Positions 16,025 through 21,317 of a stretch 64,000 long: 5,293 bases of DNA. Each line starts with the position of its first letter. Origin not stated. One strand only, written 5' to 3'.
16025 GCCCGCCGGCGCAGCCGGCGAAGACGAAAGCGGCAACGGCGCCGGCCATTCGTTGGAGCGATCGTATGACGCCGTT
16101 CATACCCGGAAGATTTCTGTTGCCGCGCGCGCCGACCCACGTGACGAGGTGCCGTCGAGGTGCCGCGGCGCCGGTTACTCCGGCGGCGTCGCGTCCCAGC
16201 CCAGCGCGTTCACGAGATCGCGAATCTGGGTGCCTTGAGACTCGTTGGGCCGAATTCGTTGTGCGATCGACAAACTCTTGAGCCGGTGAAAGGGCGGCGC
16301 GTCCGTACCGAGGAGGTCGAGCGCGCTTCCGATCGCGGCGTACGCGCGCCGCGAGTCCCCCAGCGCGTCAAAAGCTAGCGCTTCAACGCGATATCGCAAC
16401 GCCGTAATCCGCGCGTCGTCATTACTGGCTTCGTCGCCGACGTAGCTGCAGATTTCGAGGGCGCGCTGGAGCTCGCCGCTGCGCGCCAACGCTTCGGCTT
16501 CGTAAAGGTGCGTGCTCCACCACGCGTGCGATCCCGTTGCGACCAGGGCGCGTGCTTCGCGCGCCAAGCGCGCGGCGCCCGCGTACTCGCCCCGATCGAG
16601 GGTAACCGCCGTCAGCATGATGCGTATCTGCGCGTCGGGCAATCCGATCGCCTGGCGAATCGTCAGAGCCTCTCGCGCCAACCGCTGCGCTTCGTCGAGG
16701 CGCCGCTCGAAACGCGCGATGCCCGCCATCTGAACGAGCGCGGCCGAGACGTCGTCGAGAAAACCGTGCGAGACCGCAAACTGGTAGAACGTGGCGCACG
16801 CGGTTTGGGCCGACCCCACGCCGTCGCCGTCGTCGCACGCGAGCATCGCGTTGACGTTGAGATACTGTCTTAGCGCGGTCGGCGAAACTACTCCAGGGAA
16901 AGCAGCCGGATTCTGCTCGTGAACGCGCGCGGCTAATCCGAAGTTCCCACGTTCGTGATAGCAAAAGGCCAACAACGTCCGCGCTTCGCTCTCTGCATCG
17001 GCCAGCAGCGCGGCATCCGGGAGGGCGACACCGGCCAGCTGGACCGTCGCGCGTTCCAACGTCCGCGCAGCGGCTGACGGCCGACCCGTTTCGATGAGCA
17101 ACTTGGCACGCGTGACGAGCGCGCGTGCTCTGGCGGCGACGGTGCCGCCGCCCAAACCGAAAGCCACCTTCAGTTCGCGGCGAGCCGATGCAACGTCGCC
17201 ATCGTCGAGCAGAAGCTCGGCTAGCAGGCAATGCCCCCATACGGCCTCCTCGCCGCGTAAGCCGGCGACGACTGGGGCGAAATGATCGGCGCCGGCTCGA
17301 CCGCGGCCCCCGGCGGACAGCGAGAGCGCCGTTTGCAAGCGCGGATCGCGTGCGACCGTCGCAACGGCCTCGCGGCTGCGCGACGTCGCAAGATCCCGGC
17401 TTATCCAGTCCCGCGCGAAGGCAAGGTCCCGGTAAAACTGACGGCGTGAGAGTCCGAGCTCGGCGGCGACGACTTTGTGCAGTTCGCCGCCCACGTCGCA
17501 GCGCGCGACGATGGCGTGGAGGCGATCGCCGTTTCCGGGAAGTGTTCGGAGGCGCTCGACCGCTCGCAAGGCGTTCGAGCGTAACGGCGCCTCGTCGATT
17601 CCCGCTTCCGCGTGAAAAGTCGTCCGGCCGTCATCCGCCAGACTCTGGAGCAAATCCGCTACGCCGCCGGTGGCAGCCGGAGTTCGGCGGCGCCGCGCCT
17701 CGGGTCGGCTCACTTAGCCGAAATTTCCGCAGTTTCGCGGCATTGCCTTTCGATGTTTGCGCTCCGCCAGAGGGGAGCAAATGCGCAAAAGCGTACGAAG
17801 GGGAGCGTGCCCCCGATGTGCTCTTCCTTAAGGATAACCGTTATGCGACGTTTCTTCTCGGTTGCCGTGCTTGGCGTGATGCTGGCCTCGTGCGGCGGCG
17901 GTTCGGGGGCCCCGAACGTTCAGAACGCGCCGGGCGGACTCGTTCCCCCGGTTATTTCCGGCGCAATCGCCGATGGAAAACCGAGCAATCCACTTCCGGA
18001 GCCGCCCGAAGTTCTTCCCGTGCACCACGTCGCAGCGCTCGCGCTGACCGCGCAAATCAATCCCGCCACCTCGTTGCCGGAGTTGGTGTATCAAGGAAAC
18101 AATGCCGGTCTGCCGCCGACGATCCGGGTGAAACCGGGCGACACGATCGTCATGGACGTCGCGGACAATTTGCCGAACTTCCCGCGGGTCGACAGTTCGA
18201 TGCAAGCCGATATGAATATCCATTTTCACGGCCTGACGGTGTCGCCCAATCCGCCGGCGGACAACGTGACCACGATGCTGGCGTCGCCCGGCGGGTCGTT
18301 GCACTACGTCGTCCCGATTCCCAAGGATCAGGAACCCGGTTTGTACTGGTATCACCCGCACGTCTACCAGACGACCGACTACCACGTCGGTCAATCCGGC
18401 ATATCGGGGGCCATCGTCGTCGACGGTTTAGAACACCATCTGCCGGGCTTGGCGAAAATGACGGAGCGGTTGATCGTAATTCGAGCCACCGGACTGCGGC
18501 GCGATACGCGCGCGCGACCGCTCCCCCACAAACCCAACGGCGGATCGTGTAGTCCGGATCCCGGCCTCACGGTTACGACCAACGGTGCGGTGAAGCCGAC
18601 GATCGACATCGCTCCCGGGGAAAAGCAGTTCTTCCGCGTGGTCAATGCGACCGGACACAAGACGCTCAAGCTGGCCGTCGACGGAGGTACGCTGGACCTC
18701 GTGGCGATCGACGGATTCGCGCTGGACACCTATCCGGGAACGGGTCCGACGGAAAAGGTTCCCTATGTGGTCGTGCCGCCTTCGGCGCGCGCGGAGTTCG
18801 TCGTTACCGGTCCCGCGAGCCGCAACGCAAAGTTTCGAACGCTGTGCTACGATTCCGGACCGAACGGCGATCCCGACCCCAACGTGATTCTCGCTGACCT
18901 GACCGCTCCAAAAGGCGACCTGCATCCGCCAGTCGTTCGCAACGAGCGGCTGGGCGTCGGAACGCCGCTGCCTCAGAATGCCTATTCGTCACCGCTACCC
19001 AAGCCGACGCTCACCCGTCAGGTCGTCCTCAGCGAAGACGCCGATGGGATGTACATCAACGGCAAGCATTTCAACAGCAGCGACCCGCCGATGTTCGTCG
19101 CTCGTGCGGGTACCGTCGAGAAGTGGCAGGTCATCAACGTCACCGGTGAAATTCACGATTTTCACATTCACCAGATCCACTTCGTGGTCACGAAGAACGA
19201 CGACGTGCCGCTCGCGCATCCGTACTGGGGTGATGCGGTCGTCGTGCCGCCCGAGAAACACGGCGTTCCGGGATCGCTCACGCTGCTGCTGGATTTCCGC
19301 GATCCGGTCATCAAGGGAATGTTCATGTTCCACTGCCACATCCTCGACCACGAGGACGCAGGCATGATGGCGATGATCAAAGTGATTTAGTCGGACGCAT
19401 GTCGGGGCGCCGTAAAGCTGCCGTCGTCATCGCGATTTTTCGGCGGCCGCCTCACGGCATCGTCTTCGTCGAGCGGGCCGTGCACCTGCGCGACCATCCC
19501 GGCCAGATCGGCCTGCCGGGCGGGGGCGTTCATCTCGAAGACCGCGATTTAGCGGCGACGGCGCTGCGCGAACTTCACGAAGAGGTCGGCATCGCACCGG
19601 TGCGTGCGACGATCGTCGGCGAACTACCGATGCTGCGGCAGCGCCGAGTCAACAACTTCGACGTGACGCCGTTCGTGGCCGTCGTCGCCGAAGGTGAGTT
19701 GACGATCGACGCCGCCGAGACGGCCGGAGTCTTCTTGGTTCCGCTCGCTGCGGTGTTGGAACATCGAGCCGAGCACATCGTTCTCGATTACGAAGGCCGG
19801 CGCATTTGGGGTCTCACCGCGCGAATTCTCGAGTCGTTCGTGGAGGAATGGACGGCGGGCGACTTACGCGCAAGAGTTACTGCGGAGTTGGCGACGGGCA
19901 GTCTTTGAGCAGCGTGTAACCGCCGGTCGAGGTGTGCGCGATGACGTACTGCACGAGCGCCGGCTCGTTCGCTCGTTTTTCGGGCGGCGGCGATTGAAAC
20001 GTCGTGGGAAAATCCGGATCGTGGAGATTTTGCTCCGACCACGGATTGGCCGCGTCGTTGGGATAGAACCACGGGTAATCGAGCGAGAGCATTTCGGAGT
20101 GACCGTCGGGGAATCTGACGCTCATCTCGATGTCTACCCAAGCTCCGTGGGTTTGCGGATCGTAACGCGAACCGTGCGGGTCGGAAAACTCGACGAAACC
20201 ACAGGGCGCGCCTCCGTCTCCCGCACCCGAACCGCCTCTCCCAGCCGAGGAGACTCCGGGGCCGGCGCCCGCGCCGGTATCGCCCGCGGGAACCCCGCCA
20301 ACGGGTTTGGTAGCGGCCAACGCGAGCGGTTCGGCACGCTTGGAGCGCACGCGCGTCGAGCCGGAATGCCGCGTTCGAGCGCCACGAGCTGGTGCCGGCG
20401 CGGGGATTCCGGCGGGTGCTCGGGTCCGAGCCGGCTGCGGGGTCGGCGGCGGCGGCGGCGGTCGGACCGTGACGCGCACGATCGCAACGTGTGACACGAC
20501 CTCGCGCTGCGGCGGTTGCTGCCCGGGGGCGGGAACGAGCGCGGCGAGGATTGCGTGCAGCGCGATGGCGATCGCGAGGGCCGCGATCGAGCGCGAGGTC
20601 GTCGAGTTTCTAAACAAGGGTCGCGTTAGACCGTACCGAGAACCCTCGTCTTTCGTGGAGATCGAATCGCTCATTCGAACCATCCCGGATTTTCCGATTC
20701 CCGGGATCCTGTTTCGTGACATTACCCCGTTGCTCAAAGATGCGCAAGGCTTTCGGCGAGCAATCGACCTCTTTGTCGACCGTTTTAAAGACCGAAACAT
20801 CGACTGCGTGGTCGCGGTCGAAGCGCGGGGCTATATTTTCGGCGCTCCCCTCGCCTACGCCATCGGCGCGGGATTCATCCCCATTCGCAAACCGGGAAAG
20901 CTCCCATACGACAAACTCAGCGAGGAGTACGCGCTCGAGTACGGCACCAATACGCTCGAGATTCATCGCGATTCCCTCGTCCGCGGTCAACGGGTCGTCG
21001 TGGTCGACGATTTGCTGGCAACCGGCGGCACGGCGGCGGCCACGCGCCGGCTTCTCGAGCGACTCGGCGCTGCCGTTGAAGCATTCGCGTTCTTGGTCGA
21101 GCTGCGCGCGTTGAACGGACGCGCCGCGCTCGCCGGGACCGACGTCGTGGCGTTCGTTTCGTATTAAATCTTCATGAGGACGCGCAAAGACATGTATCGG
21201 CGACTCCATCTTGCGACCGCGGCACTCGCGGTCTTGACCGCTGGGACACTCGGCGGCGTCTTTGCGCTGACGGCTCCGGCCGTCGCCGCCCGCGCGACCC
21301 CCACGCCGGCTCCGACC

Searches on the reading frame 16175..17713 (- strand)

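Call 77: search_protein_families(library=pfam, proteins=[window:16175-17713:-], max_evalue=0.00001)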
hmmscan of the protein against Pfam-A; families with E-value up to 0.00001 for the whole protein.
window:16175-17713:- (512 aa): 1 family
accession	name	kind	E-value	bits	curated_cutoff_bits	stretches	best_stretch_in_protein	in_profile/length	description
PF14559.12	TPR_19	-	2.2e-06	28.3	25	0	168-223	1-52/68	Tetratricopeptide repeat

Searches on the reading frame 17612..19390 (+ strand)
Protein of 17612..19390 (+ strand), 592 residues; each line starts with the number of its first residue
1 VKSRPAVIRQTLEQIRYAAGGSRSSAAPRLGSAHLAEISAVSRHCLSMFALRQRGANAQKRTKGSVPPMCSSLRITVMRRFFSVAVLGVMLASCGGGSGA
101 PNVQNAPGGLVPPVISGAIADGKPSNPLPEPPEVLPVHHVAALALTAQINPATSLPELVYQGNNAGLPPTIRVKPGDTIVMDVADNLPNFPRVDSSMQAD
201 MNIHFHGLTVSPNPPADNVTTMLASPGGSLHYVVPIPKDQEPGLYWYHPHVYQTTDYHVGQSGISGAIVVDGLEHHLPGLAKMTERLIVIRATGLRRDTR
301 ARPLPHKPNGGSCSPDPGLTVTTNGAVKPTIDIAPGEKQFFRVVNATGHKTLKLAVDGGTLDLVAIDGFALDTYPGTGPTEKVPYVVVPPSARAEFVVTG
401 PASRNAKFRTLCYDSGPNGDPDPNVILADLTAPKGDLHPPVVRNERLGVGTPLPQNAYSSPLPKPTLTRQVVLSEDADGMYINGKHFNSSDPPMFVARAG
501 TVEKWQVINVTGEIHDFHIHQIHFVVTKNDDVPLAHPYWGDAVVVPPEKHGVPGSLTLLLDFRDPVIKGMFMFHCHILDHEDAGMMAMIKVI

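Call 77: search_protein_families(library=pfam, proteins=[window:17612-19390:+], max_evalue=0.00001)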
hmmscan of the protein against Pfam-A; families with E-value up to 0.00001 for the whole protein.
window:17612-19390:+ (592 aa): 3 families
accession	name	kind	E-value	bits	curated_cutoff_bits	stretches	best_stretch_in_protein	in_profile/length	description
PF07731.20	Cu-oxidase_2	-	5.1e-15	55.9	20.4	1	475-590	17-132/137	Multicopper oxidase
PF07732.21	Cu-oxidase_3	-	1.1e-12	48.6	21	1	148-272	6-116/119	Multicopper oxidase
PF00394.28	Cu-oxidase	-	6.7e-06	26.7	21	0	324-371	53-100/157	Multicopper oxidase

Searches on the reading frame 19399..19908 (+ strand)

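Call 77: search_protein_families(library=pfam, proteins=[window:19399-19908:+], max_evalue=0.00001)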
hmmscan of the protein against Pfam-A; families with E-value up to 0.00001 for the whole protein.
window:19399-19908:+ (169 aa): 1 family
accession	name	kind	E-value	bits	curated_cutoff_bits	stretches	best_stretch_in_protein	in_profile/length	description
PF00293.34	NUDIX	-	3.5e-13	50.2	21.1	1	7-123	4-122/134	NUDIX domain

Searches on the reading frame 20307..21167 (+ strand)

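Call 77: search_protein_families(library=pfam, proteins=[window:20307-21167:+], max_evalue=0.00001)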
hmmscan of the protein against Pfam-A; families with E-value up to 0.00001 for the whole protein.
window:20307-21167:+ (286 aa): 1 family
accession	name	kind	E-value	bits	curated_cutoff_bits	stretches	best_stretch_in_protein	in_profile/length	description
PF00156.33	Pribosyltran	-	2.4e-12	46.9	26.3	1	147-264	10-124/158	Phosphoribosyl transferase domain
